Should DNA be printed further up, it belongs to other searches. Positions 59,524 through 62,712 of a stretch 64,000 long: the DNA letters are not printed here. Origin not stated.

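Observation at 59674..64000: Unusual M20-M20-GGCT(ChaC)-like triple fusion next to a GCS2-like ligase, forming a possible gamma-glutamyl peptide turnover module.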

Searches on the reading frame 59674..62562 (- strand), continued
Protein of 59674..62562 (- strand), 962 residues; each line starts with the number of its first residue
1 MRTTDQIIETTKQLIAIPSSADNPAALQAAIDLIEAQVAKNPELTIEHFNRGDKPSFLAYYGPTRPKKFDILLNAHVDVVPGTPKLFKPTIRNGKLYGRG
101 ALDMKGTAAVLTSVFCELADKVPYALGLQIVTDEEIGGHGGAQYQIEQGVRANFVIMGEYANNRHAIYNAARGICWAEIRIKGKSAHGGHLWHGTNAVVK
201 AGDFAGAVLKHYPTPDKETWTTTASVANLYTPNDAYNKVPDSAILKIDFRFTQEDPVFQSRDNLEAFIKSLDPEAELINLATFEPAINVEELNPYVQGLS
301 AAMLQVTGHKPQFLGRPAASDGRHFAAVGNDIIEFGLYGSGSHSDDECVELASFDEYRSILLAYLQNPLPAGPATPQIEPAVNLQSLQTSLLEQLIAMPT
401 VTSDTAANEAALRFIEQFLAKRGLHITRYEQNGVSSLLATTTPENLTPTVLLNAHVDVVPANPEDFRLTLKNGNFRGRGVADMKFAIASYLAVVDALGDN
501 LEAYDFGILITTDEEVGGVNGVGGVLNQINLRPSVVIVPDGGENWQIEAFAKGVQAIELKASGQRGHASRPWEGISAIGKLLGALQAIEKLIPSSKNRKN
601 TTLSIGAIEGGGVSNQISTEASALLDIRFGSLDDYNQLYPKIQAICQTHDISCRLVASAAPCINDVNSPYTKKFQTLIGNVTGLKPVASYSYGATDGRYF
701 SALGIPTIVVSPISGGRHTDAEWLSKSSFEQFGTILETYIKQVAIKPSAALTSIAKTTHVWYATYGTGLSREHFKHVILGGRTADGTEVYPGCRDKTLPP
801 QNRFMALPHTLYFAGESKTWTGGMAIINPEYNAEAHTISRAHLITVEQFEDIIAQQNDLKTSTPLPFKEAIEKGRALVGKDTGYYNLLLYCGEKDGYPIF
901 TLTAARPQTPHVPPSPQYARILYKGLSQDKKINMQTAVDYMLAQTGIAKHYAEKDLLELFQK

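Call 42: find_encoding_contigs(protein=P0034, flank=8000, max_places=1)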
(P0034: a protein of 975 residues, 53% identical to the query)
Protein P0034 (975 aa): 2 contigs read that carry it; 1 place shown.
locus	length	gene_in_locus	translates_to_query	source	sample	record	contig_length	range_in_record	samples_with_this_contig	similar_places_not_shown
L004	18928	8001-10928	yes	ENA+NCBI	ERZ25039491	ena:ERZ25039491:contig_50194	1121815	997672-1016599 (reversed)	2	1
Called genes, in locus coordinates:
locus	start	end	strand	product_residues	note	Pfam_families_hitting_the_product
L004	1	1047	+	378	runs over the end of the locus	-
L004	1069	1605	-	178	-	-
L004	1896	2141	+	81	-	-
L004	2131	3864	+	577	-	PF02776:TPP_enzyme_N, PF00205:TPP_enzyme_M, PF02775:TPP_enzyme_C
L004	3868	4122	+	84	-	PF01842:ACT (weak), PF22629:ACT_AHAS_ss, PF13710:ACT_5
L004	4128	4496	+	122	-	PF01042:Ribonuc_L-PSP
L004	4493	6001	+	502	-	PF00291:PALP, PF00585:Thr_dehydrat_C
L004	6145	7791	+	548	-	-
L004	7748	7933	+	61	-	-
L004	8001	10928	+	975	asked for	PF01546:Peptidase_M20, PF07687:M20_dimer, PF01546:Peptidase_M20, PF07687:M20_dimer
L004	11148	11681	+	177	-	PF00466:Ribosomal_L10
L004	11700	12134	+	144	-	PF16320:Ribosomal_L12_N, PF00542:Ribosomal_L12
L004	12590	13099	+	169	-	-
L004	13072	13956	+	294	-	PF02353:CMAS, PF05724:TPMT (faint), PF01209:Ubie_methyltran, PF13489:Methyltransf_23, PF13847:Methyltransf_31, PF08241:Methyltransf_11, PF08242:Methyltransf_12, PF13649:Methyltransf_25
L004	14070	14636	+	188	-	PF01066:CDP-OH_P_transf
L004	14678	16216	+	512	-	PF05496:RuvB_N, PF06068:TIP49 (faint), PF13177:DNA_pol3_delta2, PF00004:AAA, PF07728:AAA_5 (weak), PF13173:AAA_14 (weak), PF22608:DNAX_ATPase_lid, PF20964:DnaX_C (weak), +1 more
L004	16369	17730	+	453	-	PF00772:DnaB, PF03796:DnaB_C, PF13481:AAA_25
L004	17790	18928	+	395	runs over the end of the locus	-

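Call 45: search_protein_families(library=pfam, proteins=[L002:5977-7776:+, L003:6157-7785:+, L004:6145-7791:+], max_evalue=1)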
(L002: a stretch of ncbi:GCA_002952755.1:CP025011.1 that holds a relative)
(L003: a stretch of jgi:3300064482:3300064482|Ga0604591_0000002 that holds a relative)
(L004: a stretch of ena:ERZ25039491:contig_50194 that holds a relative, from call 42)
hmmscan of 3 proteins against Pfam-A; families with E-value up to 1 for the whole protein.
L002:5977-7776:+ (599 aa): 0 families

L003:6157-7785:+ (542 aa): 2 families
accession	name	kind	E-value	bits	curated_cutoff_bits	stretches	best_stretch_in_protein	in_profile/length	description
PF13204.13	Apiosidase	-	0.02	14.9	26.5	1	132-174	73-114/320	Apiosidase-like, catalytic domain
PF18435.7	EstA_Ig_like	-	0.1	13.1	26.7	1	149-187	4-43/120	Esterase Ig-like N-terminal domain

L004:6145-7791:+ (548 aa): 0 families

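Call 47: search_protein_families(library=ncbifam, proteins=[L002:5977-7776:+, L003:6157-7785:+, L004:6145-7791:+], max_evalue=1)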
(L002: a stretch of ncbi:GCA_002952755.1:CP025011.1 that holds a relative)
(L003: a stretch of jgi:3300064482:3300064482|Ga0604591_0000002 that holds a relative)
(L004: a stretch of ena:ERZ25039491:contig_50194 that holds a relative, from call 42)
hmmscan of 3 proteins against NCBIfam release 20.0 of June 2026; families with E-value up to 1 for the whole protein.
L002:5977-7776:+ (599 aa): 0 families

L003:6157-7785:+ (542 aa): 0 families

L004:6145-7791:+ (548 aa): 1 family
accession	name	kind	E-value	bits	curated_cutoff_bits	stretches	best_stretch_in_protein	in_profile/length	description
NF010039.0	PRK13515.1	equivalog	0.016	13.9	371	1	89-218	12-143/378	carboxylate-amine ligase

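Call 52: find_encoding_contigs(protein=P0005, flank=6000, max_places=1)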
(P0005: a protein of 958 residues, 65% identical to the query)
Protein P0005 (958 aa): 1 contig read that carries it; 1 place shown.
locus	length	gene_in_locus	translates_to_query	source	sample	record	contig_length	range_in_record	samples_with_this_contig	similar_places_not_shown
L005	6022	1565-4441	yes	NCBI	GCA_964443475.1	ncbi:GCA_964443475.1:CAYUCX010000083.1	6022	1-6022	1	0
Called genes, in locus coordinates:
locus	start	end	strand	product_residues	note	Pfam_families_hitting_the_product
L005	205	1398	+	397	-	PF00682:HMGL-like, PF22617:HCS_D2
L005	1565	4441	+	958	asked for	PF04389:Peptidase_M28 (faint), PF01546:Peptidase_M20, PF07687:M20_dimer, PF01546:Peptidase_M20, PF07687:M20_dimer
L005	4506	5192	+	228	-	-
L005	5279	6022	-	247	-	?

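Call 53: find_encoding_contigs(protein=P0006, flank=6000, max_places=1)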
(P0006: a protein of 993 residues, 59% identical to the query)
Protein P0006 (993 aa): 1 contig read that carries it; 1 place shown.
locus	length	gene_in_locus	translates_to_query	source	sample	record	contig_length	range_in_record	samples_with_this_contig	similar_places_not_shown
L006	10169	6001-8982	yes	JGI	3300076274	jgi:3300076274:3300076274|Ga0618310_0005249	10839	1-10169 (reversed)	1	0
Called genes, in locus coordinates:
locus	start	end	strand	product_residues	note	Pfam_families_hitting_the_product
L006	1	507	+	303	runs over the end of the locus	PF00687:Ribosomal_L1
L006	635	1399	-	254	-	-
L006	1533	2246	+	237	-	PF22769:DCD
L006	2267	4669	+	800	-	PF02223:Thymidylate_kin, PF02511:Thy1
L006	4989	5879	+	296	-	-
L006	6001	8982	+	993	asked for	PF01546:Peptidase_M20, PF07687:M20_dimer, PF01546:Peptidase_M20, PF07687:M20_dimer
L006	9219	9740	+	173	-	PF00466:Ribosomal_L10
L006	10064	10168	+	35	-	?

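Call 54: find_encoding_contigs(protein=P0008, flank=6000, max_places=1)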
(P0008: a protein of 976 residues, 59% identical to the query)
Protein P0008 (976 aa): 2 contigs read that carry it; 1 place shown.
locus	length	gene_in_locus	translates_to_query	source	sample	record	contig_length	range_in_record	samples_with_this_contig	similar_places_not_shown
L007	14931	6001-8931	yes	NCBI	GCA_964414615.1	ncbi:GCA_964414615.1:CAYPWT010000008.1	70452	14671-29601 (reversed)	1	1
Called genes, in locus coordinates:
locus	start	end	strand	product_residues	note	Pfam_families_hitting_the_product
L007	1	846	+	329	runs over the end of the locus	PF01230:HIT, PF11969:DcpS_C (weak), PF00293:NUDIX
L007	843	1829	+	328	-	PF00383:dCMP_cyt_deam_1, PF14437:MafB19-deam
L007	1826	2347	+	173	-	PF00186:DHFR_1, PF01872:RibD_C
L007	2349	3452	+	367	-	PF14240:YHYH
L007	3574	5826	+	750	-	PF02223:Thymidylate_kin, PF02511:Thy1 (weak)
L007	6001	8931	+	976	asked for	PF01546:Peptidase_M20, PF07687:M20_dimer, PF01546:Peptidase_M20, PF07687:M20_dimer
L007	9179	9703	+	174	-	PF00466:Ribosomal_L10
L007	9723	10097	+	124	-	PF16320:Ribosomal_L12_N, PF00542:Ribosomal_L12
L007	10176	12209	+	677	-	-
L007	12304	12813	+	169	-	-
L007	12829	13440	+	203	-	-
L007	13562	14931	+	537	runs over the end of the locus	PF05496:RuvB_N (weak), PF06068:TIP49 (faint), PF13177:DNA_pol3_delta2, PF00004:AAA, PF07728:AAA_5 (weak), PF13173:AAA_14 (faint), PF13401:AAA_22 (faint), PF22608:DNAX_ATPase_lid, +1 more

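Call 77: find_encoding_contigs(protein=P0080, flank=6000, max_places=1)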
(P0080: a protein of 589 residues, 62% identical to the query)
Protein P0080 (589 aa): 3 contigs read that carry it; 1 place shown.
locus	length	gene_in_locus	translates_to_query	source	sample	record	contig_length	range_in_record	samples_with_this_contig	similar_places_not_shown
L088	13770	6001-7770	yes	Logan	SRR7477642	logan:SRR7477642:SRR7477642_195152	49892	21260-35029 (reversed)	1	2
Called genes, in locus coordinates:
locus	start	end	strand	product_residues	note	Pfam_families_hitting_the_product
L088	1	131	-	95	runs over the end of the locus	PF02575:YbaB_DNA_bd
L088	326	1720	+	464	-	PF13231:PMT_2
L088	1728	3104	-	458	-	PF00772:DnaB, PF13481:AAA_25, PF03796:DnaB_C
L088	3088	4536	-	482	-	PF05496:RuvB_N (faint), PF06068:TIP49 (faint), PF13191:AAA_16 (faint), PF13177:DNA_pol3_delta2, PF00004:AAA, PF07728:AAA_5 (weak), PF13401:AAA_22 (faint), PF22608:DNAX_ATPase_lid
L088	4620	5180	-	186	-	-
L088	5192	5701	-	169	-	-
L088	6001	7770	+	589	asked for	PF01546:Peptidase_M20, PF07687:M20_dimer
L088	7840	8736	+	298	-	-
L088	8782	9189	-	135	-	PF16320:Ribosomal_L12_N, PF00542:Ribosomal_L12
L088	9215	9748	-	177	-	PF00466:Ribosomal_L10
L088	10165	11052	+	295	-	-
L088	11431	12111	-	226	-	PF22769:DCD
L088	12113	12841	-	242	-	PF02511:Thy1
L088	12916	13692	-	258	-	PF21448:DNMK (weak)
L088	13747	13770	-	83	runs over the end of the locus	-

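Call 78: find_encoding_contigs(protein=P0064, flank=6000, max_places=1)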
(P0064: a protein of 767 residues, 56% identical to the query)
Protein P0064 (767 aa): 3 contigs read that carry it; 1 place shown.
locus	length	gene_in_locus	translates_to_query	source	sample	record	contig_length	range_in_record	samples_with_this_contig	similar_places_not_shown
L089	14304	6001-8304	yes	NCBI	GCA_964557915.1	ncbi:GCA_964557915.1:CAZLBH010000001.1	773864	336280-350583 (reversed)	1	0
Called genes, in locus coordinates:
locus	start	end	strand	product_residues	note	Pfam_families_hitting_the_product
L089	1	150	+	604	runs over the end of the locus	PF03924:CHASE, PF00512:HisKA, PF02518:HATPase_c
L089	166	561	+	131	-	PF00072:Response_reg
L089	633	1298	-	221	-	PF00027:cNMP_binding, PF13545:HTH_Crp_2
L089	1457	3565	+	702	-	PF02223:Thymidylate_kin, PF02511:Thy1 (faint)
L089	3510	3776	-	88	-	-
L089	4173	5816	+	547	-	-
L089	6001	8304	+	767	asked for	PF01546:Peptidase_M20, PF07687:M20_dimer, PF04389:Peptidase_M28 (weak), PF01546:Peptidase_M20, PF07687:M20_dimer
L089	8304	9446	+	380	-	PF01546:Peptidase_M20, PF07687:M20_dimer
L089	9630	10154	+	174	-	PF00466:Ribosomal_L10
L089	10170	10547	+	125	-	PF16320:Ribosomal_L12_N, PF00542:Ribosomal_L12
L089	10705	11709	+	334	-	-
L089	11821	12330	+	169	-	-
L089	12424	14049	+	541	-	PF05496:RuvB_N, PF06068:TIP49 (faint), PF13177:DNA_pol3_delta2, PF00004:AAA, PF07728:AAA_5 (weak), PF13173:AAA_14 (weak), PF22608:DNAX_ATPase_lid, PF20964:DnaX_C (weak), +3 more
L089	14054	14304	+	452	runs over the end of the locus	PF00772:DnaB, PF03796:DnaB_C, PF13481:AAA_25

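Call 79: find_encoding_contigs(protein=P0076, flank=6000, max_places=1)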
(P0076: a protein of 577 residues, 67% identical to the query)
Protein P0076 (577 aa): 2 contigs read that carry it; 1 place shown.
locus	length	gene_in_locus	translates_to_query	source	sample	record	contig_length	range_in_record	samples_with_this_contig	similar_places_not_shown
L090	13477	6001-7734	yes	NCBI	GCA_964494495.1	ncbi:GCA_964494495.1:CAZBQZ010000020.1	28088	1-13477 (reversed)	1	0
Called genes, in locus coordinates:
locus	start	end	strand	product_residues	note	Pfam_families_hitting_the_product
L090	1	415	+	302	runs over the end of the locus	PF01636:APH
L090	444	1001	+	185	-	PF01467:CTP_transf_like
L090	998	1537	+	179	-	PF11969:DcpS_C (weak), PF01230:HIT (weak)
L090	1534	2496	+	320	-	PF00383:dCMP_cyt_deam_1, PF14437:MafB19-deam (weak)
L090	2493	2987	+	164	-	PF00186:DHFR_1, PF01872:RibD_C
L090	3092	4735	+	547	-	PF02223:Thymidylate_kin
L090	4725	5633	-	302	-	-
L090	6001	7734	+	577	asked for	PF01546:Peptidase_M20, PF07687:M20_dimer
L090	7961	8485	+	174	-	PF00466:Ribosomal_L10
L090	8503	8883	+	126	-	PF16320:Ribosomal_L12_N, PF00542:Ribosomal_L12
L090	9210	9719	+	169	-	-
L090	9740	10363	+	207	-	-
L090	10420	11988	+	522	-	PF05496:RuvB_N, PF06068:TIP49 (faint), PF13177:DNA_pol3_delta2, PF00004:AAA, PF07728:AAA_5 (weak), PF13173:AAA_14 (weak), PF22608:DNAX_ATPase_lid, PF12169:DNA_pol3_gamma3 (weak), +1 more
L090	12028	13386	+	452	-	PF00772:DnaB, PF03796:DnaB_C, PF13481:AAA_25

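Call 87: predict_structure(alignment_id=A5)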
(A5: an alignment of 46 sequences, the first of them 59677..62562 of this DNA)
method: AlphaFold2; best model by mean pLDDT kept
length: 962 residues; sequences in the alignment: 46
mean_pLDDT: 89.3   pTM: 0.46
mean pLDDT of the five models: 89.3, 88.9, 88.1, 86.8, 84.8
residues with pLDDT >= 90: 615; 70-90: 306; 50-70: 19; < 50: 22
segments of 3 or more residues with pLDDT < 50: 372-384, 749-756
pLDDT, mean of each block of 10 residues (from residue 1): 88 97 94 97 96 95 96 95 94 96 95 97 96 81 94 95 91 92 83 85 93 80 90 80 93 89 94 94 87 92 94 82 87 95 92 97 92 36 67 96 91 97 94 92 93 95 92 94 96 90 94 82 88 95 91 91 79 82 93 86 83 71 91 93 96 91 90 94 90 86 93 91 96 96 73 61 94 93 84 93 93 87 89 88 95 88 86 85 85 89 85 90 91 91 86 89 84
secondary structure, 60 per line:
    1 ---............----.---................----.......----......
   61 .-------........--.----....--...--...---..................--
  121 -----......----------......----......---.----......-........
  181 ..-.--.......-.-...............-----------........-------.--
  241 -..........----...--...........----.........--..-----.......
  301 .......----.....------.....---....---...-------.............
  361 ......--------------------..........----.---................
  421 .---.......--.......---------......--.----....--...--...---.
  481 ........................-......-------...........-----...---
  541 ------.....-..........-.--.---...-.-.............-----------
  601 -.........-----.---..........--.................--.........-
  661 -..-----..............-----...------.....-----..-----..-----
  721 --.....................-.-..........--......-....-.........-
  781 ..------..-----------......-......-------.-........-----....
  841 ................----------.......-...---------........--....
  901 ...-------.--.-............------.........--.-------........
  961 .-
elements in order (helices of 4 or more, strands of 3 or more residues): H4-15 H24-39 E44-50 E55-61 E69-76 H84-87 E90-92 E95-97 H101-118 E126-131 H142-147 E152-157 E166-171 E173-182 H188-193 H197-211 E223-230 E242-251 H261-271 E276-284 H294-307 E312-316 H323-327 E331-334 E338-340 E348-350 H351-366 H387-396 H405-421 E425-431 E434-440 E450-455 H463-466 E469-471 E474-476 H480-503 E506-511 H519-529 E535-537 E547-551 E553-562 H577-589 E602-610 E620-629 H632-648 E651-659 H669-682 E688-690 H697-701 E723-725 H726-743 H747-756 E759-764 H766-769 H771-779 E802-807 E809-814 E824-831 E837-845 H846-856 H867-873 E875-877 E887-894 E897-903 H916-927 H934-942 H953-961
